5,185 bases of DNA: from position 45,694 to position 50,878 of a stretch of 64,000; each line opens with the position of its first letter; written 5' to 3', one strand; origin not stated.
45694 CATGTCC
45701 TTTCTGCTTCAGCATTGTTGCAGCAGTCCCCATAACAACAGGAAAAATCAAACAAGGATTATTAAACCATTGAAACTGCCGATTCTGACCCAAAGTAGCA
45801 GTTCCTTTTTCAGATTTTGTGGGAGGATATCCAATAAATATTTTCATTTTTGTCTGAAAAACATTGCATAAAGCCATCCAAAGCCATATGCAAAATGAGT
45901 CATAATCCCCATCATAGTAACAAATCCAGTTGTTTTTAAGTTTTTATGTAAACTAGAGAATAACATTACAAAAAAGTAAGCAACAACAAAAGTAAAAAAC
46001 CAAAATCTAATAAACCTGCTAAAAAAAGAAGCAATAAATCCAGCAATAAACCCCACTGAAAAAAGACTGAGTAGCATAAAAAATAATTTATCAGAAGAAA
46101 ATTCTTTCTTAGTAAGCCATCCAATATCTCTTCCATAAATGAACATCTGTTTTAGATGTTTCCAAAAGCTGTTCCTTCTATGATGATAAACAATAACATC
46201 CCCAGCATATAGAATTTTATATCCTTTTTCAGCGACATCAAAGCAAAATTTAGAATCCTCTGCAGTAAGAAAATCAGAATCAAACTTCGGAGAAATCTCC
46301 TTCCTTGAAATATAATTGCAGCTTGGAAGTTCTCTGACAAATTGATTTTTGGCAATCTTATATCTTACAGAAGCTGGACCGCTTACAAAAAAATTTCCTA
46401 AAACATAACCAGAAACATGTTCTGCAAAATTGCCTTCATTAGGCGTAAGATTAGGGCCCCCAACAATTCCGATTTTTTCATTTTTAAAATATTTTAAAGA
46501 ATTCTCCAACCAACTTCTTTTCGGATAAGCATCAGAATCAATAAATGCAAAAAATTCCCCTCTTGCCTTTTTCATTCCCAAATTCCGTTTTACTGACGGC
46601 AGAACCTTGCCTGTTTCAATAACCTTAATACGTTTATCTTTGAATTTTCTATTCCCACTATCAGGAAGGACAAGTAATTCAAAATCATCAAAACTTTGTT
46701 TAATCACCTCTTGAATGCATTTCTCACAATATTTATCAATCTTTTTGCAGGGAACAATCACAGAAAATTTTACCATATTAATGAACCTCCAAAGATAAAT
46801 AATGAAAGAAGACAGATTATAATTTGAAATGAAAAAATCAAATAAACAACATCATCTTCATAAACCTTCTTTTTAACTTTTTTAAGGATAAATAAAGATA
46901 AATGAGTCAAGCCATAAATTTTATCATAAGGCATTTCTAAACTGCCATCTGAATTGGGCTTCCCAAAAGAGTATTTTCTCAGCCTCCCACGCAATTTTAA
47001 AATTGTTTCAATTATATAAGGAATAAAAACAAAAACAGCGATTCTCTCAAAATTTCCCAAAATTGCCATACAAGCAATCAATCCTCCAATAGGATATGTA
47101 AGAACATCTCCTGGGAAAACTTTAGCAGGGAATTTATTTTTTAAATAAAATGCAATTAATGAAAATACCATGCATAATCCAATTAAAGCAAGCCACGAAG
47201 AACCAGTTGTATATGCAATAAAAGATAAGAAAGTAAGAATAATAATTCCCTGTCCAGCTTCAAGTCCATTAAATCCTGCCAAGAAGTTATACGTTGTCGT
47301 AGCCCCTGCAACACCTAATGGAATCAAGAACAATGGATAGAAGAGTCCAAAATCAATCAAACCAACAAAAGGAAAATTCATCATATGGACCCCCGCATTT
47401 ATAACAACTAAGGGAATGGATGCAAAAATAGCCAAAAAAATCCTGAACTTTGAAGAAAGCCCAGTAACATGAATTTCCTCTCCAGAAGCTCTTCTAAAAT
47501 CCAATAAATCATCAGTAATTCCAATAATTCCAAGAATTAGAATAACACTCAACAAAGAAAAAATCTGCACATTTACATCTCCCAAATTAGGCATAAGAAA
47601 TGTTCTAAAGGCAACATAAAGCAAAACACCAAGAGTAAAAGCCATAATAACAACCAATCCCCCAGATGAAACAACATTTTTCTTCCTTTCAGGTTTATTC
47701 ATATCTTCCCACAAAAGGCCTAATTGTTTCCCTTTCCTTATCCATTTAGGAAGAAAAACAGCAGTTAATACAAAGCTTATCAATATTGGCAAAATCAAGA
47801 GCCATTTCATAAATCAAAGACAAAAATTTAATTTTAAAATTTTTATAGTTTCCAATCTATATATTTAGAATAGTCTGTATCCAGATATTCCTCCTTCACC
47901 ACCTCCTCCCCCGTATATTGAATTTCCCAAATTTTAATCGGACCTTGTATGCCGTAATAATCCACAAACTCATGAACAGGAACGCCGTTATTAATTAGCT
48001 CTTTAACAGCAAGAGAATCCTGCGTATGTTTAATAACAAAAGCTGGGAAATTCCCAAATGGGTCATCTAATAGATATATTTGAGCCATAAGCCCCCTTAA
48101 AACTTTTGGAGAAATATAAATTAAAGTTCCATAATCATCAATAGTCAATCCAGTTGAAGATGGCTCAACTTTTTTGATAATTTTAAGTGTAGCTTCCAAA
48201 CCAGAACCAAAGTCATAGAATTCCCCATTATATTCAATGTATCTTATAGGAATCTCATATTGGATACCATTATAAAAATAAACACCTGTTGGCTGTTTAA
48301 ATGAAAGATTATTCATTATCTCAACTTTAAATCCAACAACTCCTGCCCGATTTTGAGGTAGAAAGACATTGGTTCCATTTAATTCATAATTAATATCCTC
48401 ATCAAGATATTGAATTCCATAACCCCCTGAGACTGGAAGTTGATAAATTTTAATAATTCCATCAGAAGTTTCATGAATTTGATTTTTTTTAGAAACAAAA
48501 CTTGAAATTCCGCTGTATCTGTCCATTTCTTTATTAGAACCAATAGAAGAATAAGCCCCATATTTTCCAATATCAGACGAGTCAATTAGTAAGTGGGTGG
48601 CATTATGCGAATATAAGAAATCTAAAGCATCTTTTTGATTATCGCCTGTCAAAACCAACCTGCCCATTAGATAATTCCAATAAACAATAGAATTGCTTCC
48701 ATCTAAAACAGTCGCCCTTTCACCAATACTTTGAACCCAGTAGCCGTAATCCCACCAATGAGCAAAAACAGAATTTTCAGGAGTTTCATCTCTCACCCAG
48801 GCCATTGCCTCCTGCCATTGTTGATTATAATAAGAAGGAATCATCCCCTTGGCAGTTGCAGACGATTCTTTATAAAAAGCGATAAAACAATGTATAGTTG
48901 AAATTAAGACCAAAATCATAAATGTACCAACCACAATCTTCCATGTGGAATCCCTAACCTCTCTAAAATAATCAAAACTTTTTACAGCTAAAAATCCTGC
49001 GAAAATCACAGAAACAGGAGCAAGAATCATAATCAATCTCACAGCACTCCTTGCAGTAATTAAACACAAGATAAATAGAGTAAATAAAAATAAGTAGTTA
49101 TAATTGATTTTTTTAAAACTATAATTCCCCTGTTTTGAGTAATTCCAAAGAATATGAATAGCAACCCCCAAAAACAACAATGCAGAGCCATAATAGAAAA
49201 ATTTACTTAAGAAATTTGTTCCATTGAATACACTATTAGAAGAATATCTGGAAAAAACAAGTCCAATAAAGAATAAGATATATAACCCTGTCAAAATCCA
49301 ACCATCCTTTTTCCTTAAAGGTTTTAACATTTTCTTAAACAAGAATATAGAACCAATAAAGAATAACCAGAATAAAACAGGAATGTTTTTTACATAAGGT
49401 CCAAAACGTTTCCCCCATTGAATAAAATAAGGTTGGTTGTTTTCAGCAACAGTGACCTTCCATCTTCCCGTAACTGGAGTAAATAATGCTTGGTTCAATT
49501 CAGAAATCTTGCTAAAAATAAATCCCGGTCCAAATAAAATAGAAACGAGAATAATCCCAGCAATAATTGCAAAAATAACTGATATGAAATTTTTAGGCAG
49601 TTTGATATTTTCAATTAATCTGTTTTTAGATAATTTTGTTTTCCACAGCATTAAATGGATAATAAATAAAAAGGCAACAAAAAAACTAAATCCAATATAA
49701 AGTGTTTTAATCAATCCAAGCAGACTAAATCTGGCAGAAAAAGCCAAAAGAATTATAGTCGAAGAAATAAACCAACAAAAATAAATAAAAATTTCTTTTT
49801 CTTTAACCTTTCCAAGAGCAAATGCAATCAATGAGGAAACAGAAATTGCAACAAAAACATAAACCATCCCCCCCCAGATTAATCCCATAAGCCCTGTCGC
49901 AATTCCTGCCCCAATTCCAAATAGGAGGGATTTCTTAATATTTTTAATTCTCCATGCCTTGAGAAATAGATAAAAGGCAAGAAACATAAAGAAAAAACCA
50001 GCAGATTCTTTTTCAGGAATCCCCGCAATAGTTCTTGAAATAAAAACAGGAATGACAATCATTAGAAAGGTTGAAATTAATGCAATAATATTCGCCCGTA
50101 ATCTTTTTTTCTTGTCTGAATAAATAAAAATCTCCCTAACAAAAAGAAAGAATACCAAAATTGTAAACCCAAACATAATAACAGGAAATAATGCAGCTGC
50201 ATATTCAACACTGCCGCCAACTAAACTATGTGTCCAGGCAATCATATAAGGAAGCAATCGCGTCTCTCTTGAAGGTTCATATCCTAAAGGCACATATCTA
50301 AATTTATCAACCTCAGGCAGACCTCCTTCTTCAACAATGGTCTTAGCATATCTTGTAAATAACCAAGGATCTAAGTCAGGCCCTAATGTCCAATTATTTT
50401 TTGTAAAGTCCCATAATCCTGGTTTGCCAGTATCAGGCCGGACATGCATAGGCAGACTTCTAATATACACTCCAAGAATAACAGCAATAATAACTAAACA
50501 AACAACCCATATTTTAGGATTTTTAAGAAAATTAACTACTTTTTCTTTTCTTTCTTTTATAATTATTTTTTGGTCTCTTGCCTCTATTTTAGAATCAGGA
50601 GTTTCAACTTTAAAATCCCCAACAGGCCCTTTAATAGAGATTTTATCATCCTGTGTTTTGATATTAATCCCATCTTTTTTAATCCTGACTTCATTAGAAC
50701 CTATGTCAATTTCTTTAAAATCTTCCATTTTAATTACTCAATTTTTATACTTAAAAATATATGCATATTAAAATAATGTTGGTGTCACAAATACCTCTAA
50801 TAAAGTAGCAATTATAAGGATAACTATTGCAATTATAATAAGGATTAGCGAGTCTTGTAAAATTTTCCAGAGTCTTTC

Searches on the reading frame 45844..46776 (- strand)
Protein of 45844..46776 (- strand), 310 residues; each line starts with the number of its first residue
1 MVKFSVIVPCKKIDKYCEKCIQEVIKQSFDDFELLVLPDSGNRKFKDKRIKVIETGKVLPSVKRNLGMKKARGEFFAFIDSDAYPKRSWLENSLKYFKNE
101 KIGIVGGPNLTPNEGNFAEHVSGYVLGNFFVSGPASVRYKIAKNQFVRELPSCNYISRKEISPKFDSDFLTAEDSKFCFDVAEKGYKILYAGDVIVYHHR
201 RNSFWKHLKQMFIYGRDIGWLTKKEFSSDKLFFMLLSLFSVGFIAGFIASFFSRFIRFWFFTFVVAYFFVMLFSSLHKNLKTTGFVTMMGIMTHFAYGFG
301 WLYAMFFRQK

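Call 10: search_protein_families(library=pfam, proteins=[window:45844-46776:-], max_evalue=0.001)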
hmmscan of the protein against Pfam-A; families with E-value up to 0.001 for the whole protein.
window:45844-46776:- (310 aa): 3 families
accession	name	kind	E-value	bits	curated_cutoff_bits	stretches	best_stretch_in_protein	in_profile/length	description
PF00535.33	Glycos_transf_2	-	1.6e-15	57.8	23.3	1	5-129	1-132/168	Glycosyl transferase family 2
PF13641.12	Glyco_tranf_2_3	-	6e-14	53.1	27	1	4-212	3-225/230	Glycosyltransferase like family 2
PF13632.12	Glyco_trans_2_3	-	2.6e-09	37.6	27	1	78-272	4-197/198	Glycosyl transferase family group 2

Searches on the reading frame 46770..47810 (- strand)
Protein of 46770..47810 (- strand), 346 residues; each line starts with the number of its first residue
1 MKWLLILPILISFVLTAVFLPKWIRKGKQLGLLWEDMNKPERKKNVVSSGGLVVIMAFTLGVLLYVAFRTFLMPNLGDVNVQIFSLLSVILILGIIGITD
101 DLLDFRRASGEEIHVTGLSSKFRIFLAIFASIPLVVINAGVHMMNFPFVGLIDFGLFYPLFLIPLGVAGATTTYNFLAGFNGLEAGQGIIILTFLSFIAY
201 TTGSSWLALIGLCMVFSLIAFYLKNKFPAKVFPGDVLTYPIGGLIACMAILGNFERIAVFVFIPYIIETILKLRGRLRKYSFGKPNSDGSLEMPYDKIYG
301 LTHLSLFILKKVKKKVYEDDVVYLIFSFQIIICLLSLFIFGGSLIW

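Call 68: search_protein_families(library=pfam, proteins=[window:46770-47810:-], max_evalue=0.01)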
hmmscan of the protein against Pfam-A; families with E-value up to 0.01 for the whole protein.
window:46770-47810:- (346 aa): 1 family
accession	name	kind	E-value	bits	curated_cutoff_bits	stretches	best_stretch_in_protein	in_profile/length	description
PF00953.26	Glycos_transf_4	-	9.9e-29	100.8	27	1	84-252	2-159/160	Glycosyl transferase family 4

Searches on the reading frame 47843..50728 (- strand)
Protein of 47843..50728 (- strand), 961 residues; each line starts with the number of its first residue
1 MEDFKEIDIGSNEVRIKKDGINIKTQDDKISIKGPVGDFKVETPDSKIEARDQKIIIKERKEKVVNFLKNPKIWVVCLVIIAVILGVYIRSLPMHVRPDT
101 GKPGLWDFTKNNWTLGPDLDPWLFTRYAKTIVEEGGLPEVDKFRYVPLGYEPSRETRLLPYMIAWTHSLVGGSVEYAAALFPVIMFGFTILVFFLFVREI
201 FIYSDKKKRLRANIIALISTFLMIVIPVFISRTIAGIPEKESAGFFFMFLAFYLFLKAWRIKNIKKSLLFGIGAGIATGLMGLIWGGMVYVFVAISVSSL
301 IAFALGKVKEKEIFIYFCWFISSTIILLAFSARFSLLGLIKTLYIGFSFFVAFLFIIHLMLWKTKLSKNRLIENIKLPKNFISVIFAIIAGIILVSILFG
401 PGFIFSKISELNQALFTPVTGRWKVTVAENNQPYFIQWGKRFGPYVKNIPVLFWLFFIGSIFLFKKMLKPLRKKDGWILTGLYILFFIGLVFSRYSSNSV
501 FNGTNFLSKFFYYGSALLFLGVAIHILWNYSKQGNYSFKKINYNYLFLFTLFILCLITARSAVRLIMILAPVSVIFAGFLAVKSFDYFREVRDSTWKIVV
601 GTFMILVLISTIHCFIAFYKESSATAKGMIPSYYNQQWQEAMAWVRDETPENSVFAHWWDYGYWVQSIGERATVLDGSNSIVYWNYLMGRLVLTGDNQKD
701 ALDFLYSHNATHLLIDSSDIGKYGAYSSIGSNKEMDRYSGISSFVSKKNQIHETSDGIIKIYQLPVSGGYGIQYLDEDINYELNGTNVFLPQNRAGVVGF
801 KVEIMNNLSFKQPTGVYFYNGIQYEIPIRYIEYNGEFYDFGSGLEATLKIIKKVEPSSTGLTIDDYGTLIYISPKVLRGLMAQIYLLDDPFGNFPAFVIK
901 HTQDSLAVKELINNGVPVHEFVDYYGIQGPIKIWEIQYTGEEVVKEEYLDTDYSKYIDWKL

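Call 12: search_protein_families(library=pfam, proteins=[window:47843-50728:-], max_evalue=0.001)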
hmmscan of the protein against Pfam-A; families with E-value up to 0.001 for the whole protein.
window:47843-50728:- (961 aa): 2 families
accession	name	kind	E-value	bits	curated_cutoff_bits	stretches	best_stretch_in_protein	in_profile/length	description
PF02516.20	STT3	-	3.2e-12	47.1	24.5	1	108-366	20-272/405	Oligosaccharyl transferase STT3, N-terminal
PF21436.2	STT3-PglB_core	-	0.00073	20.5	23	0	655-699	5-48/131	STT3/PglB/AglB core domain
